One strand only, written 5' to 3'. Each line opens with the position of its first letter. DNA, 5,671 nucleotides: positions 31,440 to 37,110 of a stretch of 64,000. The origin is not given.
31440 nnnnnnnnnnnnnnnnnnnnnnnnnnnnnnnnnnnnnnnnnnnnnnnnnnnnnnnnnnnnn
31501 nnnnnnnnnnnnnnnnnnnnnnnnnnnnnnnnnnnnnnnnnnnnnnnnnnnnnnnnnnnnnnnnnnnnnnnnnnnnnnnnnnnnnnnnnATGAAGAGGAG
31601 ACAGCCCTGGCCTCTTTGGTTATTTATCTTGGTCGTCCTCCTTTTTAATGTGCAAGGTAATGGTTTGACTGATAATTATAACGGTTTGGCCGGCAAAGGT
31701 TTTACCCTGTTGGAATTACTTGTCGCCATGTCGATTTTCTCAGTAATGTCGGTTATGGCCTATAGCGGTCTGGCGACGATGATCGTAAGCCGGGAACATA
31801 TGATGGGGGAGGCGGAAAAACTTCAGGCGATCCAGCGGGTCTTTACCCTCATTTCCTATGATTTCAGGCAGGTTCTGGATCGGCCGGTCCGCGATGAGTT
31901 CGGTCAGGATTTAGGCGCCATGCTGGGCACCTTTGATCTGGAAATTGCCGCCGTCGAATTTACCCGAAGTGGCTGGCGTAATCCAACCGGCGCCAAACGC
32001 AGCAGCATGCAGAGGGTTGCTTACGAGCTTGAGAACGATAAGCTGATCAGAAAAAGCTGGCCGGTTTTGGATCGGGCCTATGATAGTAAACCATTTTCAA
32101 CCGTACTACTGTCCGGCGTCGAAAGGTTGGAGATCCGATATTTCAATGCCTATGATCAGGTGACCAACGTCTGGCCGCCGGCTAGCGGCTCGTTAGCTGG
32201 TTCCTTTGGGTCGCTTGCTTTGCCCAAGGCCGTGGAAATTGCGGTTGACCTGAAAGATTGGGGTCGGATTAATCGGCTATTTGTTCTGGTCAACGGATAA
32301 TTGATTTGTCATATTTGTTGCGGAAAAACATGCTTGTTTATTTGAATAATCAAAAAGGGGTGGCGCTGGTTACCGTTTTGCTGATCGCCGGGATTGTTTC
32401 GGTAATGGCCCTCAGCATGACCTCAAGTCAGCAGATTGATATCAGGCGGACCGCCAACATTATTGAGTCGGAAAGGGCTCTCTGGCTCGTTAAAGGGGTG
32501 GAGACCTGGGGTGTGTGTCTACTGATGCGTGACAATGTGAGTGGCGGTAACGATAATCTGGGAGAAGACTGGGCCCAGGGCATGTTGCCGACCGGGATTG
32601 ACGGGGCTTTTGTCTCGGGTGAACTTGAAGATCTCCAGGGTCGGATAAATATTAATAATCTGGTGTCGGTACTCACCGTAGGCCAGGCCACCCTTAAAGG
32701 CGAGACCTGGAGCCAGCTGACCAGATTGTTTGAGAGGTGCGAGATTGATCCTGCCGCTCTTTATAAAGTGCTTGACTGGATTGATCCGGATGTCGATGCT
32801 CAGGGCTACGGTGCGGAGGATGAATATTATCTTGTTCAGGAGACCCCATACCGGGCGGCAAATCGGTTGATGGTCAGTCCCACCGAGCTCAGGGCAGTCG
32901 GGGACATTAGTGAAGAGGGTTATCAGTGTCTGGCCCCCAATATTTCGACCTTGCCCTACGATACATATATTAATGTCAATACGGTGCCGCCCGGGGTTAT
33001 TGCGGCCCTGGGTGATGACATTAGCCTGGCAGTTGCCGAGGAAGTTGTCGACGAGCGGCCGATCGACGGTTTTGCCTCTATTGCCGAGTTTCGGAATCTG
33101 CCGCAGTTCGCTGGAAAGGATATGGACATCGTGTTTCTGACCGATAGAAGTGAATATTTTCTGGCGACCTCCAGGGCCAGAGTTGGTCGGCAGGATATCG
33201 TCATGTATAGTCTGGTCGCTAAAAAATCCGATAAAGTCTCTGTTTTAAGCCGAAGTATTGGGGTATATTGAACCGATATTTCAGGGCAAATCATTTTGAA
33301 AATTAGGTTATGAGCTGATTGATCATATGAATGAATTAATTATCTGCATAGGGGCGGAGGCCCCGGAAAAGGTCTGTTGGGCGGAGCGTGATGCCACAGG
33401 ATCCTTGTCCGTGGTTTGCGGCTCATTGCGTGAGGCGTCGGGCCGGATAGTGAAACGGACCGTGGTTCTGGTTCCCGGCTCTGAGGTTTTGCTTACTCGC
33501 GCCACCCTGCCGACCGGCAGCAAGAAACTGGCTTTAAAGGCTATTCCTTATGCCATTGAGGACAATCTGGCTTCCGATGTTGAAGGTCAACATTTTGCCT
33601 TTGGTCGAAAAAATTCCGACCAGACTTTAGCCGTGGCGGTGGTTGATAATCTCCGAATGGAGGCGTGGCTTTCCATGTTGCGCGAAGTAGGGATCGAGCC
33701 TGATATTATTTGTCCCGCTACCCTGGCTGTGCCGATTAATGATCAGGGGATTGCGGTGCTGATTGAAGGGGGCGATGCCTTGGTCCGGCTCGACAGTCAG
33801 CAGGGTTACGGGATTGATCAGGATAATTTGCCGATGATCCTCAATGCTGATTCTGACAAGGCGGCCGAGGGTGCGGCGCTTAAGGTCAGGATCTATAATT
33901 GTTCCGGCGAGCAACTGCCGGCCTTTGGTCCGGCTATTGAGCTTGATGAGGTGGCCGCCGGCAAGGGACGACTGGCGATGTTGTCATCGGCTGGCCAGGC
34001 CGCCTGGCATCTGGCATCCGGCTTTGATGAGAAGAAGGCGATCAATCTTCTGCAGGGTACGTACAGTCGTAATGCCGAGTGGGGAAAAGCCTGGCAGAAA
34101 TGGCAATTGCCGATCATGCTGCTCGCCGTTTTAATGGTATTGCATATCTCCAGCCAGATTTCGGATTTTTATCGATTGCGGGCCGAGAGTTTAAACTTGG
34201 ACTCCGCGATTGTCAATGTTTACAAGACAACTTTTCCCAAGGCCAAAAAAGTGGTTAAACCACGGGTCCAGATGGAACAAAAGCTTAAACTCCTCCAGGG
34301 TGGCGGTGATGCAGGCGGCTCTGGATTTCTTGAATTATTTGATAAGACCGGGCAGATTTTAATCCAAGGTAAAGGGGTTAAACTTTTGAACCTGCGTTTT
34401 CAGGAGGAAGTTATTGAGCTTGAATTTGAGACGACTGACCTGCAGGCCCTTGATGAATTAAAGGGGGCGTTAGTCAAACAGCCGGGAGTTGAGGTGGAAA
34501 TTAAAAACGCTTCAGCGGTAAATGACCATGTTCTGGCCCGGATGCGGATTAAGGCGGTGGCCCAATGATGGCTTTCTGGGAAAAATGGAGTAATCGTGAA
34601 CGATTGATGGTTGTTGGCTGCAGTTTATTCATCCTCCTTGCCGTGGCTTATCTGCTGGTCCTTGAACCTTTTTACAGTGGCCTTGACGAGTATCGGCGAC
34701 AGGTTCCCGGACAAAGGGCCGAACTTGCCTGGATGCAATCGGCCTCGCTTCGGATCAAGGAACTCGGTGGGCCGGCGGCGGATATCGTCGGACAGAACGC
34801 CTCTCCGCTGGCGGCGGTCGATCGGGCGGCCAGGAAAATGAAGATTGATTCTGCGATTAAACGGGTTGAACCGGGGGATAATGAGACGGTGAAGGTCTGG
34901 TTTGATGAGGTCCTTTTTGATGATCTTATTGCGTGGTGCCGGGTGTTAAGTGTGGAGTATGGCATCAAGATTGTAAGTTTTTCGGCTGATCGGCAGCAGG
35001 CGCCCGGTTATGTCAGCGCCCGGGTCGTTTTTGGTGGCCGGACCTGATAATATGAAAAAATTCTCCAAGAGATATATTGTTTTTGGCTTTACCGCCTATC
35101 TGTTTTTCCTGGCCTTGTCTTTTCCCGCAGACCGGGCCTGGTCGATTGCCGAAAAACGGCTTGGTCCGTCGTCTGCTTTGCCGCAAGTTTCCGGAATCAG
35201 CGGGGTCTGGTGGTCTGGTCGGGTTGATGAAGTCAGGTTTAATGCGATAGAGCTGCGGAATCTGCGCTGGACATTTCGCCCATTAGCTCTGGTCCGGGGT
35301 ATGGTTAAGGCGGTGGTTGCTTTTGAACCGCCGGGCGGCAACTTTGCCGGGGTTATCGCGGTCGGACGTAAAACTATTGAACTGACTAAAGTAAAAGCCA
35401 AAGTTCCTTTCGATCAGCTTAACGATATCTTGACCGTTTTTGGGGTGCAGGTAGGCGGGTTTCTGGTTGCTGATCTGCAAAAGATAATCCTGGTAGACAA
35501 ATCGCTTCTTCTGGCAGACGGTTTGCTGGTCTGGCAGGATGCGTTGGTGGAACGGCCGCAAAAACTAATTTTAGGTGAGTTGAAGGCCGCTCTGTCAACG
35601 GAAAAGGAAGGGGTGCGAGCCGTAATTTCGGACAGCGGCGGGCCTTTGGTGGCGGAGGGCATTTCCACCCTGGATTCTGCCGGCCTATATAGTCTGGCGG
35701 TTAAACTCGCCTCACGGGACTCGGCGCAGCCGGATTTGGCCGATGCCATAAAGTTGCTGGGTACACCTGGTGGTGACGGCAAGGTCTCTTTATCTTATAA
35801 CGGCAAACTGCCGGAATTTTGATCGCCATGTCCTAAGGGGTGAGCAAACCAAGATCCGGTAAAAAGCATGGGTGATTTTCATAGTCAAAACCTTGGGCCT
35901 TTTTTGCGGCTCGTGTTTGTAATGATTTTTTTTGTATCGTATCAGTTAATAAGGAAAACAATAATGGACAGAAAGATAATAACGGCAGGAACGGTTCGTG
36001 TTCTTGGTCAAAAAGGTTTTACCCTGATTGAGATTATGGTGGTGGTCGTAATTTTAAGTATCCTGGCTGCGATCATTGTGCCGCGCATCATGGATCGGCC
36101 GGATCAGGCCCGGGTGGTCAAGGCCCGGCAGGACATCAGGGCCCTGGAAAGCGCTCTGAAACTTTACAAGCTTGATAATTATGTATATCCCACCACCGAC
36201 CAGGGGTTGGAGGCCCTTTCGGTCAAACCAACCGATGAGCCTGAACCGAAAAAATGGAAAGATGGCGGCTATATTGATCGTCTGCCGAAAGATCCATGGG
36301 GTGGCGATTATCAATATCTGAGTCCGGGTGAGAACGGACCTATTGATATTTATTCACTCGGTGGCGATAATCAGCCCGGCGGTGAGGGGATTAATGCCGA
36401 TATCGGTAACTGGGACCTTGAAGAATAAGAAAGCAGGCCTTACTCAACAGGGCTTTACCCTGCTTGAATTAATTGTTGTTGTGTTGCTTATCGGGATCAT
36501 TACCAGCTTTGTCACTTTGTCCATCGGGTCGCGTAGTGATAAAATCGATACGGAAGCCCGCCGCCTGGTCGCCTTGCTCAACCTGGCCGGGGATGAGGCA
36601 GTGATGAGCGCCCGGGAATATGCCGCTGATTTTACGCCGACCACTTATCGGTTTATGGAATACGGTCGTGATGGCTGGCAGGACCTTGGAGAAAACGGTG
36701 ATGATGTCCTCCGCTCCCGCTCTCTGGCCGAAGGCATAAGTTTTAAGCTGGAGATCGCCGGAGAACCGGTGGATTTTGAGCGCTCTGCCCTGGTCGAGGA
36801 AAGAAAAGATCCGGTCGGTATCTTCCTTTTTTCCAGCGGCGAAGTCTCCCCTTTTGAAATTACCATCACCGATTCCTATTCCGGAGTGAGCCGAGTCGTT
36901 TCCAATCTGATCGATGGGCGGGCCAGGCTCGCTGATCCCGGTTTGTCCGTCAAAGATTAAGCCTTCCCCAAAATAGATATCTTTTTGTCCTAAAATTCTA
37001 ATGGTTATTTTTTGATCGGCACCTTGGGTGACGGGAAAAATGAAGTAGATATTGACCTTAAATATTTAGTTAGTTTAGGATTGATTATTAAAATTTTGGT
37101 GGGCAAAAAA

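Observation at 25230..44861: T2SS physically coupled to surface multihaem cytochromes: candidate self-contained extracellular-electron-transfer island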

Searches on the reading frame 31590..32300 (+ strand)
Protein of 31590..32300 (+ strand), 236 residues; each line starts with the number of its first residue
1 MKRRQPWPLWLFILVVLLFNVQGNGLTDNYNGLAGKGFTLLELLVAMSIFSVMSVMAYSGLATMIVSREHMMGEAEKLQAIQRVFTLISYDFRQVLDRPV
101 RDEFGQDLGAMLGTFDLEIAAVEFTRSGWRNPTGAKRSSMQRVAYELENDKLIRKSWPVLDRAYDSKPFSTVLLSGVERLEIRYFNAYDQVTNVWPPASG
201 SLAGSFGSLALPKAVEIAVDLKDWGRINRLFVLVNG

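Call 4: search_protein_families(library=pfam, proteins=[window:31590-32300:+], max_evalue=0.01)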
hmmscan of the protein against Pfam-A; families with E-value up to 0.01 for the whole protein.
window:31590-32300:+ (236 aa): 2 families
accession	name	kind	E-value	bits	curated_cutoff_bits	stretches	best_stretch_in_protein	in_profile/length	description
PF11612.13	T2SSJ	-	3.4e-40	138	28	1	89-231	2-140/140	Type II secretion system (T2SS), protein J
PF07963.17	N_methyl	-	8e-08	32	21.2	1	36-58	5-27/27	Prokaryotic N-terminal methylation motif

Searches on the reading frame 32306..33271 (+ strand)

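Call 4: search_protein_families(library=pfam, proteins=[window:32306-33271:+], max_evalue=0.01)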
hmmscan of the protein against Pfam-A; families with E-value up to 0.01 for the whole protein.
window:32306-33271:+ (321 aa): 2 families
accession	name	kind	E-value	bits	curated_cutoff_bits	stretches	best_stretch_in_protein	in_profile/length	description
PF21687.3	T2SSK_1st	-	1.5e-21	77.6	26.2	1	112-217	1-106/107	Type II secretion system (T2SS), protein K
PF03934.19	T2SSK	-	1.7e-14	54.3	24.2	1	222-271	1-50/63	Type II secretion system (T2SS), protein K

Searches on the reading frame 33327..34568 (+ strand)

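Call 4: search_protein_families(library=pfam, proteins=[window:33327-34568:+], max_evalue=0.01)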
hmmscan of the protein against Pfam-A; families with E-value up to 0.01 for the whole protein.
window:33327-34568:+ (413 aa): 2 families
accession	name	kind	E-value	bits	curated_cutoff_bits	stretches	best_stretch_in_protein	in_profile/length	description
PF05134.19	T2SSL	-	3e-29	102.5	25.5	1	5-187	2-184/231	Type II secretion system (T2SS), protein L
PF12693.12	GspL_C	-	4.4e-16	59.6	29.6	1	254-406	2-152/158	GspL periplasmic domain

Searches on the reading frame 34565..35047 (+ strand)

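Call 4: search_protein_families(library=pfam, proteins=[window:34565-35047:+], max_evalue=0.01)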
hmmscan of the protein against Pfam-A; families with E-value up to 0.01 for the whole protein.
window:34565-35047:+ (160 aa): 1 family
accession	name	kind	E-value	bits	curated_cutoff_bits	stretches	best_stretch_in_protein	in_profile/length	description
PF04612.17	T2SSM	-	4.7e-36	124.8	27.8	1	2-156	5-156/160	Type II secretion system (T2SS), protein M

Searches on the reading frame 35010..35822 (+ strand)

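Call 4: search_protein_families(library=pfam, proteins=[window:35010-35822:+], max_evalue=0.01)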
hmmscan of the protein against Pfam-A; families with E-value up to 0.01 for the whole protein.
window:35010-35822:+ (270 aa): 1 family
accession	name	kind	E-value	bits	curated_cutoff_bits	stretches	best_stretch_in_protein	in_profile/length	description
PF01203.25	T2SSN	-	1e-35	124.2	29.6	1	59-261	4-210/211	Type II secretion system (T2SS), protein N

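Call 33: search_protein_families(library=ncbifam, proteins=[window:35010-35822:+], max_evalue=0.01)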
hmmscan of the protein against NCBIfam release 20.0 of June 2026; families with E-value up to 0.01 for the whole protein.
window:35010-35822:+ (270 aa): 0 families

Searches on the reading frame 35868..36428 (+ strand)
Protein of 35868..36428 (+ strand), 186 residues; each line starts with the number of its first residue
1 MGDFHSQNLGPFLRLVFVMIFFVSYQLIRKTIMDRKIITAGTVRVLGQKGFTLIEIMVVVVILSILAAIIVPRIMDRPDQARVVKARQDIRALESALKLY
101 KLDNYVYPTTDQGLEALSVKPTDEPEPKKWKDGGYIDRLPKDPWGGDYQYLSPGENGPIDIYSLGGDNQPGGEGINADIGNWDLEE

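Call 5: search_protein_families(library=pfam, proteins=[window:35868-36428:+], max_evalue=0.01)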
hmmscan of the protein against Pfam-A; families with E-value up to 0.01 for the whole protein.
window:35868-36428:+ (186 aa): 2 families
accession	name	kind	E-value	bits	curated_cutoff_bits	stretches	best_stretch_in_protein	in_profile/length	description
PF08334.16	T2SSG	-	3.5e-42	143.3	21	1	73-182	1-108/108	Type II secretion system (T2SS), protein G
PF07963.17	N_methyl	-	1.5e-08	34.3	21.2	1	48-70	4-26/27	Prokaryotic N-terminal methylation motif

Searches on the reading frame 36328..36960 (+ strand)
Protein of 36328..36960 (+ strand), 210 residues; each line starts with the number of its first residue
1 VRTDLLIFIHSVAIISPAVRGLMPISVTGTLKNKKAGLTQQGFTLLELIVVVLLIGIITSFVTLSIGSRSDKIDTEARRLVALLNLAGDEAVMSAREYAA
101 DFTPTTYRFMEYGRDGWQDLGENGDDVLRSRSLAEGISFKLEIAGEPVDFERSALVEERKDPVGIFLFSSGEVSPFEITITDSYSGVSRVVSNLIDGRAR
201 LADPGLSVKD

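Call 5: search_protein_families(library=pfam, proteins=[window:36328-36960:+], max_evalue=0.01)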
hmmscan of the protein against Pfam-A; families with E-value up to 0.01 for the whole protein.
window:36328-36960:+ (210 aa): 2 families
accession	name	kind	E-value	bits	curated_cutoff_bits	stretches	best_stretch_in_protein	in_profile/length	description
PF12019.13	GspH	-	2e-08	35.2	21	1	76-191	1-102/108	Type II transport protein GspH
PF07963.17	N_methyl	-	8.4e-07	28.8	21.2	1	40-62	4-26/27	Prokaryotic N-terminal methylation motif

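Call 33: search_protein_families(library=ncbifam, proteins=[window:36328-36960:+], max_evalue=0.01)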
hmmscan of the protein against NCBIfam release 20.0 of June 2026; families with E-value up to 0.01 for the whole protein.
window:36328-36960:+ (210 aa): 6 families
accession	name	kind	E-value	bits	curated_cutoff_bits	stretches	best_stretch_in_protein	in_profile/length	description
TIGR01708.2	typeII_sec_gspH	equivalog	1.2e-26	93.7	80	1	40-185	1-152/169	type II secretion system minor pseudopilin GspH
TIGR02532.1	IV_pilin_GFxxxE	domain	8.1e-07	28.6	16.3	1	40-62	1-23/24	prepilin-type N-terminal cleavage/methylation domain-containing protein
TIGR01710.1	typeII_sec_gspG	equivalog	1e-05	25.6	88.85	1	41-77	1-37/134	type II secretion system major pseudopilin GspG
TIGR02596.1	TIGR02596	subfamily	0.00021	21.4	70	1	43-96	1-56/196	Verru_Chthon cassette protein D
NF040982.1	ComGD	equivalog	0.00073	20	70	1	40-113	1-78/139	competence type IV pilus minor pilin ComGD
NF007800.0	PRK10506.1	equivalog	0.0023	17.8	158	1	39-64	7-32/163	prepilin peptidase-dependent protein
